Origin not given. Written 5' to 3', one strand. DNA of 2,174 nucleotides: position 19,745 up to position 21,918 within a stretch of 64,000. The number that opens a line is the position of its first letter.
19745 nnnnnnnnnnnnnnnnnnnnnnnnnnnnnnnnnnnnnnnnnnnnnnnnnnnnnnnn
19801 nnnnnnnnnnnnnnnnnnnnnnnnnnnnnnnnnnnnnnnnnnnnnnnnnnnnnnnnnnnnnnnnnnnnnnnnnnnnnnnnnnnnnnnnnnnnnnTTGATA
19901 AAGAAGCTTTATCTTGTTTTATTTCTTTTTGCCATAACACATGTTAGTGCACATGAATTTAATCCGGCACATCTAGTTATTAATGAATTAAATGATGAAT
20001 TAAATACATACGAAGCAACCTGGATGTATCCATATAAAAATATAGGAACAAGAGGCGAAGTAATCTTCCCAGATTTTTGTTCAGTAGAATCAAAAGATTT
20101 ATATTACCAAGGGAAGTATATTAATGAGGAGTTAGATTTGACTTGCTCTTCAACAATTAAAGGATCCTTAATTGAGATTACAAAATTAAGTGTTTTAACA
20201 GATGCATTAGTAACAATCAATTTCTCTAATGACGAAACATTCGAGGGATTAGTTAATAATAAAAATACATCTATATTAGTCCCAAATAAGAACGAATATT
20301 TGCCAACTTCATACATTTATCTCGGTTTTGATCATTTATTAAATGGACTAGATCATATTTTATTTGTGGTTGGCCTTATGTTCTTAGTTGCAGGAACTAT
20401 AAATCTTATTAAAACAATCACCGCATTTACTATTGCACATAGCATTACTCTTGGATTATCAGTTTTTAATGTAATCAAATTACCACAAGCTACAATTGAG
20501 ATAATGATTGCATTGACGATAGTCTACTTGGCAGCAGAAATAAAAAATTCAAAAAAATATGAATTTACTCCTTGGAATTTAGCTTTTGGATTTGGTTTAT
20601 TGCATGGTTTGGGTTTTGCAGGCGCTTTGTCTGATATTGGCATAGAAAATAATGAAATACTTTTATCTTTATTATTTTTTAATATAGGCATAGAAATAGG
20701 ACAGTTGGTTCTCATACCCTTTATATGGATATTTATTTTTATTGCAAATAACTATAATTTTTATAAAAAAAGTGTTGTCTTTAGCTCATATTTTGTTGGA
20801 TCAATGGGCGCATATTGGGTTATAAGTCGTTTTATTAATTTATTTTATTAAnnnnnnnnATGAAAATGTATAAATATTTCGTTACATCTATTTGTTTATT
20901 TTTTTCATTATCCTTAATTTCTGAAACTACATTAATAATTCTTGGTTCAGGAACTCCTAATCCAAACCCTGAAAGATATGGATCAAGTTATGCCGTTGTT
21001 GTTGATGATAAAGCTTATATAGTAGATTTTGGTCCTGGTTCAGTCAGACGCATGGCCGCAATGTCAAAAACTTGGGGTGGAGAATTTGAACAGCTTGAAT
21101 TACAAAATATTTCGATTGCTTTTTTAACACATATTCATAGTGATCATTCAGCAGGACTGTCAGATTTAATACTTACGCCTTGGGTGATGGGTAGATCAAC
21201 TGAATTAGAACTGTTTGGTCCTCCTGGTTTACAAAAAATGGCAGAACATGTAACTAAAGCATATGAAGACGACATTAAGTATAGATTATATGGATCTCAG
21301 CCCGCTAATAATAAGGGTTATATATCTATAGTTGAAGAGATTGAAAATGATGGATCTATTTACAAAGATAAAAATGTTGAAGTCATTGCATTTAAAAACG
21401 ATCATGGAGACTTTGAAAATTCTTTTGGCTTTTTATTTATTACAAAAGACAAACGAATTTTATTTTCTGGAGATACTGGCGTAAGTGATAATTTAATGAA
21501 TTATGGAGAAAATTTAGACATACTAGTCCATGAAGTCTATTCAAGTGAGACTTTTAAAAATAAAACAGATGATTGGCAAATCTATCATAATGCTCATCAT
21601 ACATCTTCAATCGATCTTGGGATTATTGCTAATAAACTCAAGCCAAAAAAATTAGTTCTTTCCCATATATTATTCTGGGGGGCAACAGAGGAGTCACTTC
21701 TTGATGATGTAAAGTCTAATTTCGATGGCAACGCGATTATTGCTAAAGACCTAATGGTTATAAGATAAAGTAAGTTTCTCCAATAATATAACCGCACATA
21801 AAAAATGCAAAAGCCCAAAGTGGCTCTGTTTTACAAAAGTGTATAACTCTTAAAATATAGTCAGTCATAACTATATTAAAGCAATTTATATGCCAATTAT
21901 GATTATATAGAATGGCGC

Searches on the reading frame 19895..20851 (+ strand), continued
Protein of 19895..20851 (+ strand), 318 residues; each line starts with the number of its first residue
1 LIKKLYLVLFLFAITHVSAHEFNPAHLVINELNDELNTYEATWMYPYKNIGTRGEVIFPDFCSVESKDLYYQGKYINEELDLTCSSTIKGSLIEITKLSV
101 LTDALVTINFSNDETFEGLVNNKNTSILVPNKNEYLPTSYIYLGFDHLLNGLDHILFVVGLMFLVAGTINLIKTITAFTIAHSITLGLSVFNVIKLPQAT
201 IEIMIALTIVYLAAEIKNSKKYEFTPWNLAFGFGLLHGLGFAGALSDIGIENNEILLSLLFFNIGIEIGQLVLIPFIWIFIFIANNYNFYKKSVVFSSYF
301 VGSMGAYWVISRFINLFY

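Call 54: predict_structure(alignment_id=A5)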
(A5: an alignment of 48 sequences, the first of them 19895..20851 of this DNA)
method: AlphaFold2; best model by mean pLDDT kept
length: 318 residues; sequences in the alignment: 48
mean_pLDDT: 88.6   pTM: 0.77
mean pLDDT of the five models: 88.6, 87.6, 86.4, 85.9, 85.8
residues with pLDDT >= 90: 185; 70-90: 112; 50-70: 21; < 50: 0
segments of 3 or more residues with pLDDT < 50: none
pLDDT, mean of each block of 10 residues (from residue 1): 82 65 87 96 87 90 94 93 97 93 90 90 93 78 92 92 93 96 92 86 91 85 87 92 70 86 96 95 85 86 92 87
secondary structure, 60 per line:
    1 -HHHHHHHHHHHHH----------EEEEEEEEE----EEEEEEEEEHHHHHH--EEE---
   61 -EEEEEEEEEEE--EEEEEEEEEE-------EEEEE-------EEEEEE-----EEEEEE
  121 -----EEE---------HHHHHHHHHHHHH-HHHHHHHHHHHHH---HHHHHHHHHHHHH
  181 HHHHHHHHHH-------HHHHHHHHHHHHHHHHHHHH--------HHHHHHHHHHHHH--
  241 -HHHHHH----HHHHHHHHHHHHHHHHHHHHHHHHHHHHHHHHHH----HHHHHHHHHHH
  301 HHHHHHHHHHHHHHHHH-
elements in order: H2-14 E25-33 E38-46 H47-52 E55-57 E62-72 E75-84 E92-96 E104-109 E115-120 E126-128 H138-150 H152-164 H168-190 H198-217 H226-238 H242-247 H252-285 H290-317

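Call 59: fold_search(model_id=the predicted structure, library=pdb)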
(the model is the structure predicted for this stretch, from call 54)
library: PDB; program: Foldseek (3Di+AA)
matches with E <= 10: 978; with E <= 0.001: 0
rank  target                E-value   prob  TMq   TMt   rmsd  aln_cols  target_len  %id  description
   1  8ezw_E                1.2e-03  1.00  0.25  0.55   5.4       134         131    9  Structure of Apo ZrgA deletion 124-184 from Vibrio cholerae (released 2023-01-18)
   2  8f1b_F                7.8e-03  1.00  0.25  0.54   4.4       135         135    8  Structure of zinc-bound ZrgA deletion 124-184 from Vibrio cholerae (released 2023-01-18)
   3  9pkz_B                3.9e-02  0.23  0.17  0.16  26.3       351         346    8  Alpha1/Beta Heteromeric Glycine receptor in the presence of 0.200 mM strychnine and 0.02 mM ivermectin (released 2026-01-07)
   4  6zgd_A                7.0e-02  0.28  0.17  0.19  20.0       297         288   15  GLIC pentameric ligand-gated ion channel, pH 7 (released 2021-05-26)
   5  7u0w_A                1.1e-01  0.57  0.17  0.31   9.5       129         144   12  Structure of myxoma virus M062 protein variant MAV (released 2023-02-22)
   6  5cfb_D                1.1e-01  0.13  0.15  0.15  24.6       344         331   10  Crystal Structure of Human Glycine Receptor alpha-3 Bound to Strychnine (released 2015-09-30)
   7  7pd6_JJJ              1.3e-01  0.18  0.11  0.15  12.3       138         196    7  Crystal structure of Lymnaea stagnalis Acetylcholine-binding protein (Ls-AChBP) Q55R/M114V double mutant complexed w (released 2022-02-02)
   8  8vli_B                1.5e-01  0.09  0.12  0.08  17.2       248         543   12  Cryo-EM structure of human HGSNAT bound with CoA and product analog (released 2024-06-26)
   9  4um3_M                1.5e-01  0.16  0.13  0.17  11.9       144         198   10  Engineered Ls-AChBP with alpha4-alpha4 binding pocket in complex with NS3920 (released 2015-07-22)
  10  6plt_A                1.7e-01  0.11  0.15  0.14  26.6       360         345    9  CryoEM structure of zebra fish alpha-1 glycine receptor bound with taurine in nanodisc, closed state (released 2021-01-06)
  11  7pd6_DaD              1.8e-01  0.13  0.11  0.14  12.1       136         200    5  Crystal structure of Lymnaea stagnalis Acetylcholine-binding protein (Ls-AChBP) Q55R/M114V double mutant complexed w (released 2022-02-02)
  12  9d7x                  1.9e-01  0.18  0.21  0.11  17.5       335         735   11  The spm-bound structure (released 2025-06-25)
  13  3u8j_E                2.0e-01  0.11  0.10  0.13  12.2       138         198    5  Crystal structure of the acetylcholine binding protein (AChBP) from Lymnaea stagnalis in complex with NS3531 (1-(pyrid (released 2011-12-14)
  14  1xbn                  2.1e-01  0.97  0.15  0.24  14.2       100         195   11  Crystal structure of a bacterial nitric oxide sensor: an ortholog of mammalian soluble guanylate cyclase heme domain (released 2004-09-07)
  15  8d3t_D                2.1e-01  0.21  0.12  0.11  15.1       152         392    8  Crystal structure of GalS1 from Populus trichocarpas (released 2023-03-15)
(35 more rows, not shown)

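Call 61: search_solved_structures(query=A5, max_evalue=10, show_alignments=3)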
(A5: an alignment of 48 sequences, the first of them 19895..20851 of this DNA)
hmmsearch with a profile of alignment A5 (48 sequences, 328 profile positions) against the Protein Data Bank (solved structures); distinct sequences matched with E-value up to 10: 2.
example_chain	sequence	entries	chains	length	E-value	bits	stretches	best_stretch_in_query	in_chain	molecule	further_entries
5mse_A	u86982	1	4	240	2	10.4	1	59-192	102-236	Green fluorescent protein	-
1pdg_A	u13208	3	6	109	2.2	10.3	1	21-69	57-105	PLATELET-DERIVED GROWTH FACTOR BB | Platelet-derived growth factor subunit B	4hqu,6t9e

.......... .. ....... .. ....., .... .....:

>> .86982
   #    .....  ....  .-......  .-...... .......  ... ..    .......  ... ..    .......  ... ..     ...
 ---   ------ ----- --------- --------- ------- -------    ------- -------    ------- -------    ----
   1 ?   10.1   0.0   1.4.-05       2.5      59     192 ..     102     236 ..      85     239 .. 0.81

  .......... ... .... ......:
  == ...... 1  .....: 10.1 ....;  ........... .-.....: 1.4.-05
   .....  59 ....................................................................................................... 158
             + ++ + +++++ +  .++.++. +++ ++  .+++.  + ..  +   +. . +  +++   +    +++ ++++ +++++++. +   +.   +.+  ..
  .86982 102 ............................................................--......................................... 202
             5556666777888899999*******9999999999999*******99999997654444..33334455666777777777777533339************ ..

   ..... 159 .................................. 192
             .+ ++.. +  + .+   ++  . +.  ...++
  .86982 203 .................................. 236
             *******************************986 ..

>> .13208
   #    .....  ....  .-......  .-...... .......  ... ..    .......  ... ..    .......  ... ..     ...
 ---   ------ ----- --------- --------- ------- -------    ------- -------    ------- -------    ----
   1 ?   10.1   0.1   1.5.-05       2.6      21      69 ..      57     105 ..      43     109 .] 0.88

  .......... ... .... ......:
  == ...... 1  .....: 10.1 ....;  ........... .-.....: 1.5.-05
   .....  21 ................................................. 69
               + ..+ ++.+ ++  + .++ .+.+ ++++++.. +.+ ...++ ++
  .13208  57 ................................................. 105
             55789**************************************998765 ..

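Call 78: find_encoding_contigs(protein=P0310, flank=5000, max_places=1)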
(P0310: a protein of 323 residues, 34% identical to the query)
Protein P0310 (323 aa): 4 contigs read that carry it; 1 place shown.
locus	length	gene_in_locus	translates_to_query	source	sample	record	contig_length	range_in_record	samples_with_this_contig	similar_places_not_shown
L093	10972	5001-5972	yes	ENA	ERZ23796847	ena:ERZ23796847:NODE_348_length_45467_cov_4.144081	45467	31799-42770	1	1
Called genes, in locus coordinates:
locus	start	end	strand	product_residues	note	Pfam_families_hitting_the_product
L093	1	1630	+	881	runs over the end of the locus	PF07715:Plug, PF00593:TonB_dep_Rec_b-barrel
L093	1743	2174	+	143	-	-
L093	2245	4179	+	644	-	PF12228:DUF3604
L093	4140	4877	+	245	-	-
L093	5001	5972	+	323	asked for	PF04955:HupE_UreJ, PF13795:HupE_UreJ_2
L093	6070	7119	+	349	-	PF02515:CoA_transf_3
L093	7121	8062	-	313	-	PF04960:Glutaminase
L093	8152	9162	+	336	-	PF13593:SBF_like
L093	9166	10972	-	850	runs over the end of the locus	PF12704:MacB_PCD, PF02687:FtsX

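Call 79: find_encoding_contigs(protein=P0331, flank=5000, max_places=1)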
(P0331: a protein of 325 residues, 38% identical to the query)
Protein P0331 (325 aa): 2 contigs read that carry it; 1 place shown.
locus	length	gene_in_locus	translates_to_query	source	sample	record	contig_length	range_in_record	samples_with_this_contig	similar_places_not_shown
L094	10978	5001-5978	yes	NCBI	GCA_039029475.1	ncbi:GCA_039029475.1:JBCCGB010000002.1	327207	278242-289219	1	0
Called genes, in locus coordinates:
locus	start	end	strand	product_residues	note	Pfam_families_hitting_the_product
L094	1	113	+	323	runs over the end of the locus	-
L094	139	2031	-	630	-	PF12228:DUF3604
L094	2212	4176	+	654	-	PF12228:DUF3604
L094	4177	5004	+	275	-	PF13145:Rotamase_2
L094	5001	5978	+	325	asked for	PF04955:HupE_UreJ (weak), PF13795:HupE_UreJ_2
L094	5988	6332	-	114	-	PF02026:RyR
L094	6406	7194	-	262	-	-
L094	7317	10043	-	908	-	PF07520:SrfB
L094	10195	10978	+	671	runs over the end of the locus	PF01593:Amino_oxidase (faint), PF06100:MCRA (faint), PF13450:NAD_binding_8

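Call 80: find_encoding_contigs(protein=P0322, flank=5000, max_places=1)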
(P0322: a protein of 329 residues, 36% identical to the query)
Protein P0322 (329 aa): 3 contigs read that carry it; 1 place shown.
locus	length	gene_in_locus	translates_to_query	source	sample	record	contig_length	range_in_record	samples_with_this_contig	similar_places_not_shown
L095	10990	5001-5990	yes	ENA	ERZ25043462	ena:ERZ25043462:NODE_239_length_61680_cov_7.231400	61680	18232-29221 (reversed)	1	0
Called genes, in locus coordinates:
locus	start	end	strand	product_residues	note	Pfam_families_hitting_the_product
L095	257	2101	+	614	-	PF14229:DUF4332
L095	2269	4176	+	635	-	PF12228:DUF3604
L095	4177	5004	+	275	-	PF13145:Rotamase_2 (weak)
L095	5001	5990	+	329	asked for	PF13795:HupE_UreJ_2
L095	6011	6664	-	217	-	PF00440:TetR_N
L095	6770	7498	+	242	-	PF23441:SDR (faint), PF00106:adh_short, PF13561:adh_short_C2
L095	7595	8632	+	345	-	PF04909:Amidohydro_2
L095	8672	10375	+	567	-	PF01979:Amidohydro_1 (faint), PF07969:Amidohydro_3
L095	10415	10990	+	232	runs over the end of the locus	PF01648:ACPS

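Call 81: find_encoding_contigs(protein=P0380, flank=5000, max_places=1)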
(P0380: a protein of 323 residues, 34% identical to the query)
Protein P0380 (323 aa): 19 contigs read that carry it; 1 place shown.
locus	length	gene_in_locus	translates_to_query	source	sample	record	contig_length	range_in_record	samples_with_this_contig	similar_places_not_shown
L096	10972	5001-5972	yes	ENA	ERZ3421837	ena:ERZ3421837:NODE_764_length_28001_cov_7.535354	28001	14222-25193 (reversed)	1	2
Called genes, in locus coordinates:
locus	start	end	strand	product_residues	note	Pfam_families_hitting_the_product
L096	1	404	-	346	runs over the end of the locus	PF02812:ELFV_dehydrog_N, PF00670:AdoHcyase_NAD (weak), PF00208:ELFV_dehydrog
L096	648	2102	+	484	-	PF02386:TrkH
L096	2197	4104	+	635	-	PF12228:DUF3604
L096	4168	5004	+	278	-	PF13145:Rotamase_2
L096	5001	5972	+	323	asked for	PF04955:HupE_UreJ (weak), PF13795:HupE_UreJ_2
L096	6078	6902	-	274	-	PF01925:TauE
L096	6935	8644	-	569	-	PF13676:TIR_2, PF03781:FGE-sulfatase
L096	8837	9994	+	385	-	-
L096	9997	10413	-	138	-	PF07370:DUF1489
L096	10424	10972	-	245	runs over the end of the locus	-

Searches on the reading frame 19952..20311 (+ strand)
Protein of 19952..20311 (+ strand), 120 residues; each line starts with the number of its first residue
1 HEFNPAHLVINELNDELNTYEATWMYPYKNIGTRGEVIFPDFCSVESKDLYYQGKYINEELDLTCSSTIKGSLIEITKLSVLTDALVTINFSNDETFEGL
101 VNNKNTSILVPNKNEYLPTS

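Call 34: search_protein_families(library=pfam, proteins=[window:19952-20311:+], max_evalue=10)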
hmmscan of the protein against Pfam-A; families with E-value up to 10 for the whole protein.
seq(120 aa): 1 family
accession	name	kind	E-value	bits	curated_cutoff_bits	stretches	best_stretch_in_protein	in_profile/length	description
PF07280.16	Ac110_PIF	-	0.22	11.8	25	1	47-61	25-39/43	Per os infectivity factor AC110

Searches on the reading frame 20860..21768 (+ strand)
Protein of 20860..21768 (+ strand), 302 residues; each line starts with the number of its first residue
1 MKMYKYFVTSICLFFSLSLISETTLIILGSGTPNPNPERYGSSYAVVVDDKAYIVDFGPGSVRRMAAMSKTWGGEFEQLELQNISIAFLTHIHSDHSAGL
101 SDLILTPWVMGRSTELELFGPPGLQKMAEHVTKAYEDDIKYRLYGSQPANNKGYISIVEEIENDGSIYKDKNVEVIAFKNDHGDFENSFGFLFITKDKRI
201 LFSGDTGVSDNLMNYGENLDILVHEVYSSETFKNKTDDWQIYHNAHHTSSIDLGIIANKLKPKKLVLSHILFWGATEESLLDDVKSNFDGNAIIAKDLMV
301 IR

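Call 3: search_protein_families(library=pfam, proteins=[window:20860-21768:+], max_evalue=0.01)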
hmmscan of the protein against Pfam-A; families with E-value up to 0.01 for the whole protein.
window:20860-21768:+ (302 aa): 2 families
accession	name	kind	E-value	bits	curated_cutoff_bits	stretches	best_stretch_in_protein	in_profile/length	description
PF00753.33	Lactamase_B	-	4.2e-15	56.7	22.7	1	38-269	3-196/196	Metallo-beta-lactamase superfamily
PF12706.13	Lactamase_B_2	-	1.5e-12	48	27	1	72-270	20-200/200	Beta-lactamase superfamily domain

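Call 4: search_protein_families(library=ncbifam, proteins=[window:20860-21768:+], max_evalue=0.01)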
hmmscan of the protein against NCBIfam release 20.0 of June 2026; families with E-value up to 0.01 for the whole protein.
window:20860-21768:+ (302 aa): 11 families
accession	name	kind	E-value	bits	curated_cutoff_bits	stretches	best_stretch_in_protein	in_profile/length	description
NF041257.1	GntH_guanitoxin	equivalog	2.4e-34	118.8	333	1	23-301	13-296/374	guanitoxin biosynthesis MBL fold metallo-hydrolase GntH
NF000801.0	PRK00055.1-3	equivalog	8e-31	107.2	252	2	24-199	3-158/307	ribonuclease Z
TIGR02651.1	RNase_Z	equivalog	1.4e-30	106.4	292.95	2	25-199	2-153/302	ribonuclease Z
NF000806.0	PRK00055.2-4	equivalog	9.6e-26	90.6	363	1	26-297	5-270/280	ribonuclease Z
NF041851.1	cyc_nuc_deg_phdiest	equivalog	9.3e-17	61.2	400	1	25-297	3-247/253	cyclic nucleotide-degrading phosphodiesterase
NF000805.0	PRK00055.2-3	equivalog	9.7e-13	48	416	2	198-301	201-298/307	ribonuclease Z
NF000800.0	PRK00055.1-1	equivalog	2.1e-11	43.4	398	2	84-183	57-142/305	ribonuclease Z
NF002558.0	PRK02126.1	subfamily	1.3e-10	40.8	315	1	79-136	43-98/345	ribonuclease Z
TIGR02649.1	true_RNase_BN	exception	7.9e-06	25.1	563.7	1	86-182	58-140/304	ribonuclease BN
TIGR03307.1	PhnP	equivalog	0.0053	16.1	272.25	0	78-126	61-104/249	phosphonate metabolism protein PhnP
NF000804.0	PRK00055.2-1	equivalog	0.0068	15.5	402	0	21-105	2-77/306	ribonuclease Z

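Call 15: search_solved_structures(query=window:20860-21768:+, max_evalue=0.001)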
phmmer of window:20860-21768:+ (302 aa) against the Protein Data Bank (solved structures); distinct sequences matched with E-value up to 0.001: 17.
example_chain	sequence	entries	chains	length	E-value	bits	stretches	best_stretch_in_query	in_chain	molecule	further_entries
8gyg_A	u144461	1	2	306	2.1e-16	63.2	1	27-298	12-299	Arysulfatase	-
6j4n_A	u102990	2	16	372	1.9e-15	60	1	23-300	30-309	Metallo-beta-lactamases PNGM-1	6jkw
7bz3_A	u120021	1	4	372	2.7e-14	56.2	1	23-300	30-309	Metallo-beta-lactamase PNGM-1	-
7byq_A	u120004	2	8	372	3e-14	56.1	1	23-300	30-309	Metallo-beta-lactamase PNGM-1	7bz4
7bz1_A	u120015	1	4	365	4.3e-14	55.5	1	23-300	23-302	Metallo-beta-lactamase PNGM-1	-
7bzi_G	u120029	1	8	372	4.7e-14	55.4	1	23-300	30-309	Metallo-beta-lactamase PNGM-1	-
7wi1_A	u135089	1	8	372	4.7e-14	55.4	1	23-300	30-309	Metallo-beta-lactamase PNGM-1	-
1y44_A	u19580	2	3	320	2.6e-13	53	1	171-273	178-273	Ribonuclease Z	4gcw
2fk6_A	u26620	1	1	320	6.4e-12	48.4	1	171-273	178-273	RIBONUCLEASE Z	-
9ey0_E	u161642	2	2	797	2.5e-08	36.7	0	25-105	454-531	Zinc phosphodiesterase ELAC protein 2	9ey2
8z0p_A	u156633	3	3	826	2.8e-08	36.5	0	25-105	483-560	Zinc phosphodiesterase ELAC protein 2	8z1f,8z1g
8rr1_E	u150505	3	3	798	1.2e-07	34.4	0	25-105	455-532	Zinc phosphodiesterase ELAC protein 2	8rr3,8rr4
9ey1_E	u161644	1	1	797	6.1e-07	32.1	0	25-105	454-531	Zinc phosphodiesterase ELAC protein 2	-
8cbl_E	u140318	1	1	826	7e-07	31.9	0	25-105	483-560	Zinc phosphodiesterase ELAC protein 2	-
3zwf_A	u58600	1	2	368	8.7e-06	28.3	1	26-127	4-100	ZINC PHOSPHODIESTERASE ELAC PROTEIN 1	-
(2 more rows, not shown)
